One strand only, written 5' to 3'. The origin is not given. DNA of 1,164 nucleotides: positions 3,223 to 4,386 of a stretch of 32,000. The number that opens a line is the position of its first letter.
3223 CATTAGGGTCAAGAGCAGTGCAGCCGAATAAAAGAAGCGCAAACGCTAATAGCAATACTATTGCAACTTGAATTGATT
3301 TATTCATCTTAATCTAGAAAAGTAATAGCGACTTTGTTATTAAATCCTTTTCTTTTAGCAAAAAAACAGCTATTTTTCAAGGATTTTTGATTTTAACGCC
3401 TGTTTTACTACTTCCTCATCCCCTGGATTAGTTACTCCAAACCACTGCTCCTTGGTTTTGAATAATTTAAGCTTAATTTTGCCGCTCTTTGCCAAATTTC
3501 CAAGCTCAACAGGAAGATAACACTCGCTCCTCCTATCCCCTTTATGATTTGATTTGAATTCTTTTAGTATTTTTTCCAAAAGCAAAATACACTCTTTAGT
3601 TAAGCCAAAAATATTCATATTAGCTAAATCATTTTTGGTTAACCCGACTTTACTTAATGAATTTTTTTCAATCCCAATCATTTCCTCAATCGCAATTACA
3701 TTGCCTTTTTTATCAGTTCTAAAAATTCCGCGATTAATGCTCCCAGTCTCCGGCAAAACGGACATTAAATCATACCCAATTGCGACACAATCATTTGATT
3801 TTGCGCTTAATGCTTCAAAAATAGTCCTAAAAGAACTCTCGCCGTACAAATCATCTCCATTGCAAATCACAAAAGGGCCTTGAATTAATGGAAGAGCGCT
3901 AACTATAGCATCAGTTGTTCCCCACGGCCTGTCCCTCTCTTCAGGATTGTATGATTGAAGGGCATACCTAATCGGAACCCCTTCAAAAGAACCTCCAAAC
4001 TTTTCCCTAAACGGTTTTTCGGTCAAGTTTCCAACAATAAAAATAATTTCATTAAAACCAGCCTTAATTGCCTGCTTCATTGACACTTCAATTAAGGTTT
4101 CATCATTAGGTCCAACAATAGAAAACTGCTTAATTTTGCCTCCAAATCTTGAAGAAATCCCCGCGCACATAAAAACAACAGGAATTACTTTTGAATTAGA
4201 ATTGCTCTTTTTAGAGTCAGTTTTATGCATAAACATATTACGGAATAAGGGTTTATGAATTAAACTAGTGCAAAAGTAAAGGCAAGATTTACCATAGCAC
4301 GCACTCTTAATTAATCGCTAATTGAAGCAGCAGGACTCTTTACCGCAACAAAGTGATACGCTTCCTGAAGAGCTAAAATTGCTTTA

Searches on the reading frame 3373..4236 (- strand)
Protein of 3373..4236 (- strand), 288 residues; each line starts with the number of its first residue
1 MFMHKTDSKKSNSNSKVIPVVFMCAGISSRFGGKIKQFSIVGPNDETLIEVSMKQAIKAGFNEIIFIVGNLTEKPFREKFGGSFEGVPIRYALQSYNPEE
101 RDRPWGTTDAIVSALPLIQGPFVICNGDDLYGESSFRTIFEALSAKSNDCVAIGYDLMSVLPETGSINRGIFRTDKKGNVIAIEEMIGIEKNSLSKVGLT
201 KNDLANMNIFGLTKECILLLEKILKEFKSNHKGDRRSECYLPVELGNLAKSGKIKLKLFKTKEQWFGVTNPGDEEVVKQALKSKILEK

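Call 80: search_protein_families(library=pfam, proteins=[window:3373-4236:-], max_evalue=0.001)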
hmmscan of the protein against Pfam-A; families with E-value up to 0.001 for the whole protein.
window:3373-4236:- (288 aa): 1 family
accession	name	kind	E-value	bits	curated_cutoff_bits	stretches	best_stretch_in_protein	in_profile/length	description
PF00483.29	NTP_transferase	-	1.6e-08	34.9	21.2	1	36-231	23-199/245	Nucleotidyl transferase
